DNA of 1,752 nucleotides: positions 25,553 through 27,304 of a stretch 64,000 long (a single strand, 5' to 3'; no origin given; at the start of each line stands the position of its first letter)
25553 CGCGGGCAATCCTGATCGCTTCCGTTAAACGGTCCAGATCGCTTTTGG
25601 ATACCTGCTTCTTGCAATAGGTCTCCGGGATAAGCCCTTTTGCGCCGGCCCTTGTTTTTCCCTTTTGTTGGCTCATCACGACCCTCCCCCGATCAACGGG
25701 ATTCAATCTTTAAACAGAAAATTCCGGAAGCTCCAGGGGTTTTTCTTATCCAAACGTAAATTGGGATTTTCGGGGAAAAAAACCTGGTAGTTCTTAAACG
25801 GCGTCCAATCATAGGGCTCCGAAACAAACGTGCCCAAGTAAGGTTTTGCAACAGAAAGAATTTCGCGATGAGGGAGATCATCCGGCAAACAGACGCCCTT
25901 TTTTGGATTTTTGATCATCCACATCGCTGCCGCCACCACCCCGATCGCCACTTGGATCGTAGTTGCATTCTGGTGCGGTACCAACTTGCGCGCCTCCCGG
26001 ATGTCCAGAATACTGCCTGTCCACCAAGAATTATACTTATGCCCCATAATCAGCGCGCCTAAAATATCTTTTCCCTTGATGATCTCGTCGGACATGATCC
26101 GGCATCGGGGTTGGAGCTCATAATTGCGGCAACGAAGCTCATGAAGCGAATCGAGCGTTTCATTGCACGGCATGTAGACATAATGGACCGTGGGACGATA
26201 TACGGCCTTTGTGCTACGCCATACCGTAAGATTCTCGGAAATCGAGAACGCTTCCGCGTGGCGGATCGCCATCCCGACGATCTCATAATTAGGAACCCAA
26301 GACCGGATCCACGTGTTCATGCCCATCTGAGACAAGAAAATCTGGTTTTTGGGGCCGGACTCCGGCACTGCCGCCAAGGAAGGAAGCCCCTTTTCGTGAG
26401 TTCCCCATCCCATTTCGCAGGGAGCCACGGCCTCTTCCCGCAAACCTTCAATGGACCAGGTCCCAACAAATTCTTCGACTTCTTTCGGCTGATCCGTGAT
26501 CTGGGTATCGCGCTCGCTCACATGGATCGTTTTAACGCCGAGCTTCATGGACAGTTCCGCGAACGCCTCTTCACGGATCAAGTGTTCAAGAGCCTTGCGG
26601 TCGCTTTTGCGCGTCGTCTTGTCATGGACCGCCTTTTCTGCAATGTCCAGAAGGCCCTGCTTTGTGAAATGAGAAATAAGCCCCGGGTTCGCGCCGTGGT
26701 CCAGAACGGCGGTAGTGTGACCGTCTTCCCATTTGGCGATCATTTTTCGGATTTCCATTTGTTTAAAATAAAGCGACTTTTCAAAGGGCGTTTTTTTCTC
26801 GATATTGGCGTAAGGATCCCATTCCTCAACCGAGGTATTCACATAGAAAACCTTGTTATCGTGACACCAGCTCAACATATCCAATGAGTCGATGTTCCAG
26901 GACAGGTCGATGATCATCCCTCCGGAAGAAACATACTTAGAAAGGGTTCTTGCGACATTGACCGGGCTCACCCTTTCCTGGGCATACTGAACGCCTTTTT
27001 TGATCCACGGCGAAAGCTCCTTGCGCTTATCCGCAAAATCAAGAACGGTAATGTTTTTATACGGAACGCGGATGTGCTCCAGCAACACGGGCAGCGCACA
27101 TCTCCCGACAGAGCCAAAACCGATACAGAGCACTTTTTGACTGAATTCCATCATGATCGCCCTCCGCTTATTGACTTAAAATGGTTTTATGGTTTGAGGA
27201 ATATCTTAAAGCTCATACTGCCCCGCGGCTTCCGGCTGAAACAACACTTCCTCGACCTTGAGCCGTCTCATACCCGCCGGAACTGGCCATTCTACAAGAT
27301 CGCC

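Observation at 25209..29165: Homospermidine synthase sandwiched between two paralogous Rnk/GreA-like factors, with a DUF1232 protein and a divergent LysR regulator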

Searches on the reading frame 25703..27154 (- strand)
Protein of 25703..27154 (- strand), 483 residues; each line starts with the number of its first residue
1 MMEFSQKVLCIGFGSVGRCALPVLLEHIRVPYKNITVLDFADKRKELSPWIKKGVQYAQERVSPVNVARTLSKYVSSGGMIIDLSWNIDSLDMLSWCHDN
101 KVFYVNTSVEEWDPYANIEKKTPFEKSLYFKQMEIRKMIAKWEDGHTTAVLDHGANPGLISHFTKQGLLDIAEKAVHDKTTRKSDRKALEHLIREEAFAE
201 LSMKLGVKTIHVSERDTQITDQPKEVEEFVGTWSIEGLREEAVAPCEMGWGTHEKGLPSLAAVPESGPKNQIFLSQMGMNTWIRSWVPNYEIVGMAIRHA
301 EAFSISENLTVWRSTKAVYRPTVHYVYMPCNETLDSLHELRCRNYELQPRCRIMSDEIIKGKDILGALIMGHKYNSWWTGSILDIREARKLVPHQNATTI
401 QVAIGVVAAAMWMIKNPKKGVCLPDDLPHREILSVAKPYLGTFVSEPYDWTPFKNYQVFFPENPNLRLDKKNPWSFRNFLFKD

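Call 3: search_protein_families(library=pfam, proteins=[window:25703-27154:-], max_evalue=0.01)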
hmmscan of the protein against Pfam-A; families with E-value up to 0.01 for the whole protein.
window:25703-27154:- (483 aa): 2 families
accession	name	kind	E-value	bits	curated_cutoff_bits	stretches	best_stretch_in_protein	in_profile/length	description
PF16653.10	Sacchrp_dh_C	-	2.1e-30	107.2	31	1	154-444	1-261/265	Saccharopine dehydrogenase C-terminal domain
PF03435.24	Sacchrp_dh_NADP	-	2.6e-25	89.6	25.1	1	8-150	1-129/129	Saccharopine dehydrogenase NADP binding domain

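Call 4: search_protein_families(library=ncbifam, proteins=[window:25703-27154:-], max_evalue=0.01)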
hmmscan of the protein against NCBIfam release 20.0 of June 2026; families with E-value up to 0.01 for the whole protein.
window:25703-27154:- (483 aa): 1 family
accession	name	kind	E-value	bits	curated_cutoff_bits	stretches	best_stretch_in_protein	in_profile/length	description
NF042992.1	alph1,4rhamsidase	equivalog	0.0049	15.7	850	1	87-145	228-284/471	alpha-1,4-L-rhamnosidase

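Call 7: search_solved_structures(query=window:25703-27154:-, max_evalue=0.001, show_alignments=1)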
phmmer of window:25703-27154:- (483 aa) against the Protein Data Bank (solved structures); distinct sequences matched with E-value up to 0.001: 14.
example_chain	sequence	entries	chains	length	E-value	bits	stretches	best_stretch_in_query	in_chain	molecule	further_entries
2ph5_A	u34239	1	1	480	3.2e-95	322.5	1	4-479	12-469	Homospermidine synthase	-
6s65_A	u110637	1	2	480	1.3e-93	317.2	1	8-483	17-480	Homospermidine synthase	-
4xqc_A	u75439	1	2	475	3.3e-93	315.9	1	8-483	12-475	Homospermidine synthase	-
4plp_A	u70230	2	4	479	3.4e-93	315.8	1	8-483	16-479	Homospermidine synthase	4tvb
4xqg_A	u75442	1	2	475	8.6e-93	314.5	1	8-483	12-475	Homospermidine synthase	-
6s6g_A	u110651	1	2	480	9e-93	314.5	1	8-483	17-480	Homospermidine synthase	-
6s3x_A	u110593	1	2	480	9e-93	314.5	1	8-483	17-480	Homospermidine synthase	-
4xq9_A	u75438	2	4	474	1e-92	314.2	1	8-481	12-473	Homospermidine synthase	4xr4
6s49_A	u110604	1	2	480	2.3e-92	313.1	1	8-483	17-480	Homospermidine synthase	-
6s4d_A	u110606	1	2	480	8.4e-92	311.2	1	8-483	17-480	Homospermidine synthase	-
4xqe_A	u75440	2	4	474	1.8e-91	310.1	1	8-481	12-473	Homospermidine synthase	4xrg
6s72_A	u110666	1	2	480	3e-91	309.4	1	8-483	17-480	Homospermidine synthase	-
6sep_A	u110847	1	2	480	3e-91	309.4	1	8-483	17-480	Homospermidine synthase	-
6y87_A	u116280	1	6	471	5.5e-82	278.9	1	5-480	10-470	Homospermidine synthase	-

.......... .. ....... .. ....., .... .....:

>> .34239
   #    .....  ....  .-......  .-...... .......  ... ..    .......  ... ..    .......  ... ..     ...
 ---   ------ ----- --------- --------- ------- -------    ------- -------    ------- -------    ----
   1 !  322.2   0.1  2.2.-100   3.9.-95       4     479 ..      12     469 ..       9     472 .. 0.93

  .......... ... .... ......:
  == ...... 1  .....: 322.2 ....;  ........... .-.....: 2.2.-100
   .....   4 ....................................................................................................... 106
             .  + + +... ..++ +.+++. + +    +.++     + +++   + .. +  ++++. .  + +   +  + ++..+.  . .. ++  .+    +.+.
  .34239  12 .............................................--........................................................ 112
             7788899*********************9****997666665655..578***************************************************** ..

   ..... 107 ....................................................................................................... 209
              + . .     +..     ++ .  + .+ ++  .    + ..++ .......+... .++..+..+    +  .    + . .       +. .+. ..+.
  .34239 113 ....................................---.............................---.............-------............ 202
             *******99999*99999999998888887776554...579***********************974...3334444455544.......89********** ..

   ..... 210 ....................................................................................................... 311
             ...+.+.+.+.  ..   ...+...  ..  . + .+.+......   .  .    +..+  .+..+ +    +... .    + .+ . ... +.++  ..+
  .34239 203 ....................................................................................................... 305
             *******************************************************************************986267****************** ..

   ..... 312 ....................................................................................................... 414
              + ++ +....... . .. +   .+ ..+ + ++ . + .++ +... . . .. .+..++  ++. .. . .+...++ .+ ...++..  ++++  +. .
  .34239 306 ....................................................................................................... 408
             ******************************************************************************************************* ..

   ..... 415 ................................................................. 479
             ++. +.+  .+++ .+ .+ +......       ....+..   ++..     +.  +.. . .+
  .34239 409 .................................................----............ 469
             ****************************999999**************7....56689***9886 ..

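Call 8: find_related_loci(query=window:25703-27154:-, collection=genome_contigs, flank=6000)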
Query window:25703-27154:- (483 aa) in genome_contigs; peptide patterns used: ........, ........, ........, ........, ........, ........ (x = any residue, [..] = any of these).
126 stretches matched a pattern; 111 encode a relative of the query (tblastn E <= 1e-3); the best 80 are kept; 80 distinct loci.
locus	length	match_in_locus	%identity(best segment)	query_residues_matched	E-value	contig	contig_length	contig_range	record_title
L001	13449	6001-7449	90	1-483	0e+0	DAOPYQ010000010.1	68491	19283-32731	MAG TPA_asm: Candidatus Omnitrophota bacterium isolate AMR_MDS_1310 NODE_262_length_68491_cov_7.408279, whole genome sho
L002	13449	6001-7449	89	1-483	0e+0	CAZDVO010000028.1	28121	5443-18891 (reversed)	MAG TPA_asm: uncultured bacterium isolate binchicken_co117_427 genome assembly, contig: NODE_3208_length_28121_cov_7.931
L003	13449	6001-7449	85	1-483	0e+0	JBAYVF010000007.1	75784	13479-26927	MAG: Candidatus Omnitrophota bacterium isolate SO_2016_LW3_53 scaffold00509_LW162_2016, whole genome shotgun sequence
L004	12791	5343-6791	85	1-483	0e+0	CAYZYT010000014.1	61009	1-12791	MAG TPA_asm: uncultured bacterium isolate SRP272421_co2_334 genome assembly, contig: NODE_735_length_61009_cov_14.815648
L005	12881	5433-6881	84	1-483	0e+0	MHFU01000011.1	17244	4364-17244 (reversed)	MAG: Omnitrophica bacterium RIFOXYB12_FULL_50_7 rifoxyb3_full_scaffold_1146, whole genome shotgun sequence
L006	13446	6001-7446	84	1-482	0e+0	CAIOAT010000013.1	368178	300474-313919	MAG: Candidatus Omnitrophica bacterium isolate AM-2014-D6_bin-627 genome assembly, contig: bin-627:13/50, whole genome s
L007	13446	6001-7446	84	1-482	0e+0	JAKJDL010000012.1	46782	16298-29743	MAG: Candidatus Omnitrophota bacterium isolate UR.bin134 NODE_12_length_46782_cov_4.766256, whole genome shotgun sequenc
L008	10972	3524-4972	84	1-483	0e+0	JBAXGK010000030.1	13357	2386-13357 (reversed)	MAG: Candidatus Omnitrophota bacterium isolate ELA295 MAG295_30, whole genome shotgun sequence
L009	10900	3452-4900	83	1-483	0e+0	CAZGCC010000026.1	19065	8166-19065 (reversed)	MAG TPA_asm: uncultured bacterium isolate binchicken_co113_1 genome assembly, contig: NODE_3262_length_19065_cov_4.46565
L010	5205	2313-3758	84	1-482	0e+0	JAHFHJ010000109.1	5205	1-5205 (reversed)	MAG: Candidatus Omnitrophota bacterium isolate nzgw336 NODE_62907_length_5206_cov_10.197050, whole genome shotgun sequen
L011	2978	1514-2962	83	1-483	0e+0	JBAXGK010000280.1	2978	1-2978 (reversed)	MAG: Candidatus Omnitrophota bacterium isolate ELA295 MAG295_280, whole genome shotgun sequence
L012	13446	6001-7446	83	1-482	0e+0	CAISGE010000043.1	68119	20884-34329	MAG: Candidatus Omnitrophica bacterium isolate AM-lipid-02-D9_bin-1187 genome assembly, contig: bin-1187:43/80, whole ge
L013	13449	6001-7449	82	1-483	0e+0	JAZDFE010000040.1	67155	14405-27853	MAG: Candidatus Omnitrophota bacterium isolate MEGAHIT-group-0.189 k141_919461, whole genome shotgun sequence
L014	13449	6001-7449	82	1-483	0e+0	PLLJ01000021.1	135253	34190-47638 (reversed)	MAG: Candidatus Omnitrophota bacterium isolate fen_1321 73.20120800_E3X.43_contig_1013, whole genome shotgun sequence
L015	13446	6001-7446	83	1-482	0e+0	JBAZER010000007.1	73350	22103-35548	MAG: Candidatus Omnitrophota bacterium isolate SO_2017_LW3_130 NODE_704_length_73350_cov_2.142783_LW162_2017, whole geno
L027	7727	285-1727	72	1-482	0e+0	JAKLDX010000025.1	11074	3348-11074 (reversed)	MAG: Candidatus Omnitrophota bacterium isolate RA.bin12 RA.bin12_25, whole genome shotgun sequence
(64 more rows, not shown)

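Call 46: search_solved_structures(query=window:25703-27154:-, max_evalue=1e-90, show_alignments=4)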
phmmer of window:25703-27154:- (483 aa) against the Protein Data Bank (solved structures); distinct sequences matched with E-value up to 1e-90: 13.
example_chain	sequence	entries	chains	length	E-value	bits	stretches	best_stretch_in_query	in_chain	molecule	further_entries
2ph5_A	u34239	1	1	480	3.2e-95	322.5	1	4-479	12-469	Homospermidine synthase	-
6s65_A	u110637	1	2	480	1.3e-93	317.2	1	8-483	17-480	Homospermidine synthase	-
4xqc_A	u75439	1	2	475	3.3e-93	315.9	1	8-483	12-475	Homospermidine synthase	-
4plp_A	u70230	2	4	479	3.4e-93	315.8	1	8-483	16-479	Homospermidine synthase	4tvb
4xqg_A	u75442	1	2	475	8.6e-93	314.5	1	8-483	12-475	Homospermidine synthase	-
6s6g_A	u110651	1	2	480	9e-93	314.5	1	8-483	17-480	Homospermidine synthase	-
6s3x_A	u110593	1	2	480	9e-93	314.5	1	8-483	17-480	Homospermidine synthase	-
4xq9_A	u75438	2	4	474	1e-92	314.2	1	8-481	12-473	Homospermidine synthase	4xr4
6s49_A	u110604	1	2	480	2.3e-92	313.1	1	8-483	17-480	Homospermidine synthase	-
6s4d_A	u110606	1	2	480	8.4e-92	311.2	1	8-483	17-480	Homospermidine synthase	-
4xqe_A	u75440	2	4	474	1.8e-91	310.1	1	8-481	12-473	Homospermidine synthase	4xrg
6s72_A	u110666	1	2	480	3e-91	309.4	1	8-483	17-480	Homospermidine synthase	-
6sep_A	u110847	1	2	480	3e-91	309.4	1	8-483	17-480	Homospermidine synthase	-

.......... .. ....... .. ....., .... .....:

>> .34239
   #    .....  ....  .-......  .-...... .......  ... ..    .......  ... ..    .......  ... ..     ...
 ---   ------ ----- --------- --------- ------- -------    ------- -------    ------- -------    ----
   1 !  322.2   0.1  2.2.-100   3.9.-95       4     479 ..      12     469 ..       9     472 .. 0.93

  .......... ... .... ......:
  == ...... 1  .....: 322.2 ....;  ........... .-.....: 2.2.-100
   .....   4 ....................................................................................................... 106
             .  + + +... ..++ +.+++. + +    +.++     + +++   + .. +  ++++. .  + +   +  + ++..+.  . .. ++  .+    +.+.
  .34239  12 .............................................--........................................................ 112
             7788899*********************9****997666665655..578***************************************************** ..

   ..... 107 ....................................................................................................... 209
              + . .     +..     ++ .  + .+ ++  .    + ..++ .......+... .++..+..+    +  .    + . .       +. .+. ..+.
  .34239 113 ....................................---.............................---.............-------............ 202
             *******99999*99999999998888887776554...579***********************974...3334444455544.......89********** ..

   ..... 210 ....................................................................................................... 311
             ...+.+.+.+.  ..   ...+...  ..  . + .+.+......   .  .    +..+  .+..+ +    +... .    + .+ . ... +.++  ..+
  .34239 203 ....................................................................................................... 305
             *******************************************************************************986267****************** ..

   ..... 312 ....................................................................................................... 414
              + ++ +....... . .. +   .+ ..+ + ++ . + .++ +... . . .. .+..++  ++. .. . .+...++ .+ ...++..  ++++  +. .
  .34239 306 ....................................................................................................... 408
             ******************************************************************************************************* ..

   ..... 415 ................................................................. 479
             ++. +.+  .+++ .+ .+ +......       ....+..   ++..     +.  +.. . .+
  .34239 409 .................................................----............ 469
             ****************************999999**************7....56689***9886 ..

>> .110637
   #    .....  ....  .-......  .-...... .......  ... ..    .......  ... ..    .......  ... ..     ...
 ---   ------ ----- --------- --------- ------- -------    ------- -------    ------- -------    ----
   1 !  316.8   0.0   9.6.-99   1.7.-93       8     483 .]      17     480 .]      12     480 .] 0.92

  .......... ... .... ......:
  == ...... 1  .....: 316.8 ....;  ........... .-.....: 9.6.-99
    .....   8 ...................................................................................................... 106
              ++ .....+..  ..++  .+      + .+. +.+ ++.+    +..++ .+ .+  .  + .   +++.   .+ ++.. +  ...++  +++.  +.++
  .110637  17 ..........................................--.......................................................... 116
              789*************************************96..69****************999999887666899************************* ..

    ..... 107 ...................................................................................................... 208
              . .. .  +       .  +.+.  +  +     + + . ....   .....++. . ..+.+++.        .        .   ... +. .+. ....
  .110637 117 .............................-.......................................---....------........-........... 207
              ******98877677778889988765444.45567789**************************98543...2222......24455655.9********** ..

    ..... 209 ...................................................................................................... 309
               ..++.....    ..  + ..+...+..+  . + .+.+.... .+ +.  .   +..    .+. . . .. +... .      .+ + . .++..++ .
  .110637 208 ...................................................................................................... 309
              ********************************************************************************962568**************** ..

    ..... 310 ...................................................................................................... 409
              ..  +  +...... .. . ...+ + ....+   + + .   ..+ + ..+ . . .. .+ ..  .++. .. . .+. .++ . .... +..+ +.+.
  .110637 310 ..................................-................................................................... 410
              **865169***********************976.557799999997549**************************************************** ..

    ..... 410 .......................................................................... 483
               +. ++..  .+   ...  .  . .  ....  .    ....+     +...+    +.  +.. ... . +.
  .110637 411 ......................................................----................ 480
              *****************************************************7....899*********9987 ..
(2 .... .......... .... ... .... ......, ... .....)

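Call 70: search_protein_families(library=pfam, proteins=[L001:4626-5480:+], max_evalue=0.001)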
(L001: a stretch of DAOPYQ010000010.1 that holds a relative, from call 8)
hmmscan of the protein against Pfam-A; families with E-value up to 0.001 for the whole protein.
L001:4626-5480:+ (284 aa): 4 families
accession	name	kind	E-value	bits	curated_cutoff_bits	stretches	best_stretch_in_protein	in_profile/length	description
PF21082.3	MS_channel_3rd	-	6.6e-20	71.8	21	1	188-269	1-87/88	Mechanosensitive ion channel MscS, C-terminal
PF00924.24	MS_channel_2nd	-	3.2e-17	62.8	20.2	1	116-181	2-67/68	Mechanosensitive ion channel, beta-domain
PF05552.17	MS_channel_1st_1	-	1.4e-07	31.7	22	1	19-66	3-50/50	Mechanosensitive ion channel, conserved TM helix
PF21088.3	MS_channel_1st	-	1.3e-06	28.7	23.1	1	75-114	3-42/42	Mechanosensitive ion channel, transmembrane helices 2/3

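Call 88: search_protein_families(library=padloc, proteins=[window:25703-27154:-], max_evalue=0.001)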
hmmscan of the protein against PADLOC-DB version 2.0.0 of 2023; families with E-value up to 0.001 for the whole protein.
window:25703-27154:- (483 aa): 0 families
